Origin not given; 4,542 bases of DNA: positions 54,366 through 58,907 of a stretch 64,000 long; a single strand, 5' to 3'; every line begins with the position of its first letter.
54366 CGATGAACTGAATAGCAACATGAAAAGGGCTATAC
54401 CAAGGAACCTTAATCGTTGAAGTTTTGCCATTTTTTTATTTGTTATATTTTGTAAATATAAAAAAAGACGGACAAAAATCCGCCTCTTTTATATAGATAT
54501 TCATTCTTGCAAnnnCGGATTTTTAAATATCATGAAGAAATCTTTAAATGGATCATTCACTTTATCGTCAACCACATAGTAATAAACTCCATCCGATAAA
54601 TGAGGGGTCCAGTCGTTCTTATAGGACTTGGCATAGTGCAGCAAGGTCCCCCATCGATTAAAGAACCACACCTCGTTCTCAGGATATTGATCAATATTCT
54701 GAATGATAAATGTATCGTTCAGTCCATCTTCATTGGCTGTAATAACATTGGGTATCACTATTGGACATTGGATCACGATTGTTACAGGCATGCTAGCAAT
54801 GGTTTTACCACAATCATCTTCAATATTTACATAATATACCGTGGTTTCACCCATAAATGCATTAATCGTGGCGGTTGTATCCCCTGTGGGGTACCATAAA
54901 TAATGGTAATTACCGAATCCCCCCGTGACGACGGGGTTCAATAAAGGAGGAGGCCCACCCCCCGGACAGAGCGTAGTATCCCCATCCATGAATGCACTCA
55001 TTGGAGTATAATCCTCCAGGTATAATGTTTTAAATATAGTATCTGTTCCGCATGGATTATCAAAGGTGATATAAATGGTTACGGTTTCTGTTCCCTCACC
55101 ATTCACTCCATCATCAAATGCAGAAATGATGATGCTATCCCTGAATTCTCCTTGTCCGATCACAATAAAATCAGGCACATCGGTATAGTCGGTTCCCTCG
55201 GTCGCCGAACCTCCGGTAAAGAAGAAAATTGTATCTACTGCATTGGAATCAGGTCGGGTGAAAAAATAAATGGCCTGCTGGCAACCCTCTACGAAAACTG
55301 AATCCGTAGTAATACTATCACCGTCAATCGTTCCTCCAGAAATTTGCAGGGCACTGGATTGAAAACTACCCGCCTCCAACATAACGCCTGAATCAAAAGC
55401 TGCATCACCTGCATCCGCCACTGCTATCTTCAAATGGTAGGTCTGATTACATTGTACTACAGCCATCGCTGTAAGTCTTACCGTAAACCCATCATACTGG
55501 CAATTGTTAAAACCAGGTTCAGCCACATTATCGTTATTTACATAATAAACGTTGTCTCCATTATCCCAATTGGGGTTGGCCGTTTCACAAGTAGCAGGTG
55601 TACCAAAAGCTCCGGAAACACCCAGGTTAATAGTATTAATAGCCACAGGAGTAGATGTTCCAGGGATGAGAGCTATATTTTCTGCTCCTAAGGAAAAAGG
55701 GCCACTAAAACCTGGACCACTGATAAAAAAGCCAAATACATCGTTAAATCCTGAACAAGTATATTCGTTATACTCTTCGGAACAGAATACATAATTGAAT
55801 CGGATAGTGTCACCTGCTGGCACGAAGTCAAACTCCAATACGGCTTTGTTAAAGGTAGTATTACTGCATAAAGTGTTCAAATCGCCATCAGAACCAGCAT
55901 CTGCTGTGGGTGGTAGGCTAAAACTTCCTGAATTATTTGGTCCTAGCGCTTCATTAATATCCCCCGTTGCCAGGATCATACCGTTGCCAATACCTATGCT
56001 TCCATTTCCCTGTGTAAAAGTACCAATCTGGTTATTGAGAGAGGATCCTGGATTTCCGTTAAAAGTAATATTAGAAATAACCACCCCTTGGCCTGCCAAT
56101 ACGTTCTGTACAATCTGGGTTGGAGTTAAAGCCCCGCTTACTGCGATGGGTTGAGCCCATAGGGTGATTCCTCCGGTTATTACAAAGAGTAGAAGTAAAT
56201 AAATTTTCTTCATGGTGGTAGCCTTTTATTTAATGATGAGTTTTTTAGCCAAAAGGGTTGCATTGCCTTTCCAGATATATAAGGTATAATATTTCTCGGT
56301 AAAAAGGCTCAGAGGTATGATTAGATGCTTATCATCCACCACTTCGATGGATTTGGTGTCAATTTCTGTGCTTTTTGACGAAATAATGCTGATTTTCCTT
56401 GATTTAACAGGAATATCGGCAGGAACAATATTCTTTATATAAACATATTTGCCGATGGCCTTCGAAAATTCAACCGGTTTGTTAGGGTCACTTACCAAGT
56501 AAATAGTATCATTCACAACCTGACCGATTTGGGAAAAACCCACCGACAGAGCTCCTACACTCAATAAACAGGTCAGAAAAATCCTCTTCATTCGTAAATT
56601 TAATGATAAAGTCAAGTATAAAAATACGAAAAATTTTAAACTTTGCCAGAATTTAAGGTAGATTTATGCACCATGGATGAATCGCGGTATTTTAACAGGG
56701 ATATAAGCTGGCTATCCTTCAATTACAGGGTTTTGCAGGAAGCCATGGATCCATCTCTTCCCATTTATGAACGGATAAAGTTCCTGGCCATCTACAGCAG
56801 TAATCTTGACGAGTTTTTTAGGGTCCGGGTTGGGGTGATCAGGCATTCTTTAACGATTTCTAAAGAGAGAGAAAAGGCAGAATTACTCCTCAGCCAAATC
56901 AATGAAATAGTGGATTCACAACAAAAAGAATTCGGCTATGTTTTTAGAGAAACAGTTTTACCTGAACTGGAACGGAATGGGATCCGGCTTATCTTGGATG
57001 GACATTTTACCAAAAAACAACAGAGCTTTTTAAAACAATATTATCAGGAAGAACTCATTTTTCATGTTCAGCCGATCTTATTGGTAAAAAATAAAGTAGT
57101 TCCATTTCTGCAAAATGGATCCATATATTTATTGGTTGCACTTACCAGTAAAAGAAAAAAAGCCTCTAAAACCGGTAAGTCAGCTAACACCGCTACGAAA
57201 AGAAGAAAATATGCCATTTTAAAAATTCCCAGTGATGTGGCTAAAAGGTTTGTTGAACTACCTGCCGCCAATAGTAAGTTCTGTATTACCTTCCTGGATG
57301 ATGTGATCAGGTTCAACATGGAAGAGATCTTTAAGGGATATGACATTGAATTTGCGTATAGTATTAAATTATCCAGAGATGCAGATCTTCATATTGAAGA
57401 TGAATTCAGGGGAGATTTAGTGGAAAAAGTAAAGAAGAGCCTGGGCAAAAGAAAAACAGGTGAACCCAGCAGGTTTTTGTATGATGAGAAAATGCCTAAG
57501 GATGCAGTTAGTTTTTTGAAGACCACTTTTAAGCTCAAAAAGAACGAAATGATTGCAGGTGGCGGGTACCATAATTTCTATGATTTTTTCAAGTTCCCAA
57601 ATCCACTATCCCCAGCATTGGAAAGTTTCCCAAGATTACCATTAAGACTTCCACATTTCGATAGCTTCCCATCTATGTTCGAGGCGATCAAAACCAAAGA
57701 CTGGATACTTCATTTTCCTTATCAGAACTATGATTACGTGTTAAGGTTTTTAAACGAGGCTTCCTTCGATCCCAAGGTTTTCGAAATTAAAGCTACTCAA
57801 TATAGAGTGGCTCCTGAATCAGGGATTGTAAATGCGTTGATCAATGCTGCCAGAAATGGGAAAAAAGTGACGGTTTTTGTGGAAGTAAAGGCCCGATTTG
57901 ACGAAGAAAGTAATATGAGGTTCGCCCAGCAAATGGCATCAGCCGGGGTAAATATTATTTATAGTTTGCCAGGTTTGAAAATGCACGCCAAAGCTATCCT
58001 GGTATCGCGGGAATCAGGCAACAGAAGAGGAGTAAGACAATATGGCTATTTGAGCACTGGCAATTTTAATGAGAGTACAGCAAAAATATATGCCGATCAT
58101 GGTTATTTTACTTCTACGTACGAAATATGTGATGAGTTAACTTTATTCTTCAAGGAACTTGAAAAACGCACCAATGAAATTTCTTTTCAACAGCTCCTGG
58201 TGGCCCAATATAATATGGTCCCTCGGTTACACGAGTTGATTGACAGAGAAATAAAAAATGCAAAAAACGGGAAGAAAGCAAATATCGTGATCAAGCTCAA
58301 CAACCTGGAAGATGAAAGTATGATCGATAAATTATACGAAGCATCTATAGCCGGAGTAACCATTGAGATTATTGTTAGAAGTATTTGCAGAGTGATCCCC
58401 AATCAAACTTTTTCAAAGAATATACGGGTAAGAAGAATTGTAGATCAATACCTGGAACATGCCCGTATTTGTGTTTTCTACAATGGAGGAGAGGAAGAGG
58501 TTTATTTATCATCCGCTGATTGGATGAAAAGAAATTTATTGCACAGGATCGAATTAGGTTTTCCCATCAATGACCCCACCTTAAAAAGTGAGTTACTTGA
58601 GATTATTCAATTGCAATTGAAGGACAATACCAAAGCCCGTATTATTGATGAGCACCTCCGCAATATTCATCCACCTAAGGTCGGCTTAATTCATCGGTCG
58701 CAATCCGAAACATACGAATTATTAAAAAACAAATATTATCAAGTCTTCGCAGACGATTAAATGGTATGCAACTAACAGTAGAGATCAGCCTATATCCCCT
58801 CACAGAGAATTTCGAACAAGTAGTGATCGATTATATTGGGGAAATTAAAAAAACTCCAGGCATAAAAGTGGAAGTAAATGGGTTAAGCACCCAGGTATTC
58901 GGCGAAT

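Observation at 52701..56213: Tandem T9SS type-B cargo genes with near-identical C-terminal 190 aa but swapped N-terminal domains, each with a duplicated terminator and no PorP/SprF gene nearby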

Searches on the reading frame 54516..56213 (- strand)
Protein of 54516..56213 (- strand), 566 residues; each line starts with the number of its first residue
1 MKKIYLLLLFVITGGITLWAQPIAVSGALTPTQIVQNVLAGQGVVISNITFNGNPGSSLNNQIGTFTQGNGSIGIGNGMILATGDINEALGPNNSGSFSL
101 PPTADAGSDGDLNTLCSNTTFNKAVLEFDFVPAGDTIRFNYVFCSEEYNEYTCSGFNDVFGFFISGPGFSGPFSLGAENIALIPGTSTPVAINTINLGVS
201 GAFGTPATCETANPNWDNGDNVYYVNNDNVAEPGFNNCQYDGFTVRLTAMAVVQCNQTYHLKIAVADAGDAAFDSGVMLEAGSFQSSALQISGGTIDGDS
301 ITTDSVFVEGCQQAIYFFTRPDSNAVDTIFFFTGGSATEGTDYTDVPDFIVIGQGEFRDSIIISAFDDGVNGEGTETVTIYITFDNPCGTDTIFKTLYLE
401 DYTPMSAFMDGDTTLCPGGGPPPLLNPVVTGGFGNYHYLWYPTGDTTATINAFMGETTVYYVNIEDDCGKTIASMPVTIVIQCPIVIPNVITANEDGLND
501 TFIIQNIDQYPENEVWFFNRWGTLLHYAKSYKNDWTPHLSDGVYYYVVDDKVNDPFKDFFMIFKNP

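Call 4: search_protein_families(library=pfam, proteins=[window:54516-56213:-], max_evalue=0.1)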
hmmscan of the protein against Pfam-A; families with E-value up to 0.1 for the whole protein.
window:54516-56213:- (566 aa): 2 families
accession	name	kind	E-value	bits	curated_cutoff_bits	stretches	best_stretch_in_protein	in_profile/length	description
PF13585.12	CHU_C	-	3.1e-17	62.9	27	1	486-554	2-78/86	CHU_C Type IX secretion signal domain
PF03160.20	Calx-beta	-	0.036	14.5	27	1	330-385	43-97/119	Calx-beta domain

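Call 5: search_protein_families(library=ncbifam, proteins=[window:54516-56213:-], max_evalue=0.1)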
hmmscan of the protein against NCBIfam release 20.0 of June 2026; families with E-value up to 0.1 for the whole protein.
window:54516-56213:- (566 aa): 2 families
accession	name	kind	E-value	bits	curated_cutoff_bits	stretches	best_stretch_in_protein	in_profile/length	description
NF038133.1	choice_anch_L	domain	2.5e-73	246.1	27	1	35-284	3-219/219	choice-of-anchor L domain-containing protein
TIGR04131.1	Bac_Flav_CTERM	domain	1.3e-08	34.8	35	1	486-539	2-55/85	T9SS type B sorting domain-containing protein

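Call 43: find_homologous_proteins(query=window:54516-56213:-, max_evalue=0.00001)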
Query window:54516-56213:- (566 aa): 3977 proteins with E <= 0.00001 among 8000 candidates; the best 120 are listed.
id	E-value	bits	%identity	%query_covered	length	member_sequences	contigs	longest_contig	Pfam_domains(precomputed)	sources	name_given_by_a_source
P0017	0.0e+0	1302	100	100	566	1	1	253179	PF26766.1,PF13585.13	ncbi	-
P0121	1.8e-251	854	66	100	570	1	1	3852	PF26766.1,PF13585.13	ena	-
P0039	2.7e-206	704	61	97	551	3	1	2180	PF26766.1,PF13585.13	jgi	-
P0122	1.8e-201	689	60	100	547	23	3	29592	PF26766.1,PF13585.13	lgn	-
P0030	1.9e-201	688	60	100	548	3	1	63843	PF26766.1,PF13585.13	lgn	-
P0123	2.2e-200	685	59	100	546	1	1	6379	PF26766.1,PF13585.13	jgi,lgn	jgi:gliding motility-associated-like protein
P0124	7.6e-200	683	58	100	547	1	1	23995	PF26766.1,PF13585.13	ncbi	-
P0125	1.4e-197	676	58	100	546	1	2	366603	PF26766.1,PF13585.13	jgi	jgi:gliding motility-associated-like protein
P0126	1.9e-195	669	59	100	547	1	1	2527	PF26766.1,PF13585.13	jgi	jgi:gliding motility-associated-like protein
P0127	1.3e-170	587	52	100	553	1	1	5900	PF26766.1,PF13585.13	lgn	-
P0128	1.1e-169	584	52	100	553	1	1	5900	PF26766.1,PF13585.13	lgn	-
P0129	5.9e-168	578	52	100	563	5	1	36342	PF26766.1,PF13585.13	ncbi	-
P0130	7.1e-168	578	52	96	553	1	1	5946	PF26766.1,PF13585.13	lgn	-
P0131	1.2e-167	577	51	100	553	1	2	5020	PF26766.1,PF13585.13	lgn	-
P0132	1.8e-165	570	51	100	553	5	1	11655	PF26766.1,PF13585.13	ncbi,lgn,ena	-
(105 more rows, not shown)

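Call 55: find_encoding_contigs(protein=P0121, flank=6000, max_places=2)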
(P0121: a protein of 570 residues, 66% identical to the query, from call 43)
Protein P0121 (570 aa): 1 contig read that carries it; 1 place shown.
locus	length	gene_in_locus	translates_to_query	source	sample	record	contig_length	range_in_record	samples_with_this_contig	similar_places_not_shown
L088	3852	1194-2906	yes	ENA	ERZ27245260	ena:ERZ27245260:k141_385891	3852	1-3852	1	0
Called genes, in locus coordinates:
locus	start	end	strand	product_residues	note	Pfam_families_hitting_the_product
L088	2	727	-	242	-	?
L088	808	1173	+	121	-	-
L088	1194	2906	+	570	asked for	PF26766:Choice_anch_L, PF13585:CHU_C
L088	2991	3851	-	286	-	?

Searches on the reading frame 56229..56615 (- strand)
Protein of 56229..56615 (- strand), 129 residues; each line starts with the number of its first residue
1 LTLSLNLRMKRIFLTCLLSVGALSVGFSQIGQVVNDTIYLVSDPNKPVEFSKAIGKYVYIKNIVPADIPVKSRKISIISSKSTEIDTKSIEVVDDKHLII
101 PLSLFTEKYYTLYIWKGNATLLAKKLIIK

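Call 4: search_protein_families(library=pfam, proteins=[window:56229-56615:-], max_evalue=0.1)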
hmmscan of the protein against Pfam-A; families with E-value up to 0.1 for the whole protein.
window:56229-56615:- (129 aa): 0 families

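Call 5: search_protein_families(library=ncbifam, proteins=[window:56229-56615:-], max_evalue=0.1)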
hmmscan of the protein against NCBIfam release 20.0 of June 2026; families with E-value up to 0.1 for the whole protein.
window:56229-56615:- (129 aa): 1 family
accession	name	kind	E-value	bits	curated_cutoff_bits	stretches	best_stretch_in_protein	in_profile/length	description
TIGR04429.1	Phr_nterm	subfamily_domain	0.069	13.7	25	0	9-28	1-22/28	Phr family secreted Rap phosphatase inhibitor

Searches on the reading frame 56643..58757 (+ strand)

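Call 79: search_protein_families(library=ncbifam, proteins=[window:56643-58757:+], max_evalue=0.001)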
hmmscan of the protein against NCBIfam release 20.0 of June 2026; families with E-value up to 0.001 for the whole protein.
window:56643-58757:+ (705 aa): 12 families
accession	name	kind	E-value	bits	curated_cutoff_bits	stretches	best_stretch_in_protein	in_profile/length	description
NF003923.0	PRK05443.3-1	equivalog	4.2e-243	808.7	1116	1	14-698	5-688/692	RNA degradosome polyphosphate kinase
TIGR03705.1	poly_P_kin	equivalog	1.2e-207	691.5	465.85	1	15-674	1-653/673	polyphosphate kinase 1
NF003917.0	PRK05443.1-1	subfamily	2.4e-204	680.7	470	1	12-697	3-682/689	RNA degradosome polyphosphate kinase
NF003921.0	PRK05443.2-2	subfamily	6.8e-191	636.3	701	1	10-670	17-668/707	RNA degradosome polyphosphate kinase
NF003920.0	PRK05443.2-1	equivalog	3e-177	591.1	935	1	12-671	8-665/719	RNA degradosome polyphosphate kinase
NF003925.0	PRK05443.3-3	equivalog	2.8e-165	551.2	707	1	13-696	9-686/688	RNA degradosome polyphosphate kinase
NF003918.0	PRK05443.1-2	subfamily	4.6e-161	537.4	691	1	10-670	11-667/697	RNA degradosome polyphosphate kinase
NF003922.0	PRK05443.2-3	equivalog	4.1e-148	494.6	981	1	11-671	47-702/735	RNA degradosome polyphosphate kinase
NF003919.0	PRK05443.1-4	equivalog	1.4e-146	489.7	908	1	11-665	23-674/730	RNA degradosome polyphosphate kinase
NF003924.0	PRK05443.3-2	equivalog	1.3e-139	466.7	1058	1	11-670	4-646/699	RNA degradosome polyphosphate kinase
NF003927.0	PRK05443.3-6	equivalog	6.3e-138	461.2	1042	1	16-670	7-656/717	RNA degradosome polyphosphate kinase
NF003926.0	PRK05443.3-4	equivalog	2.9e-101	339.8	1391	1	14-665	2-642/675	RNA degradosome polyphosphate kinase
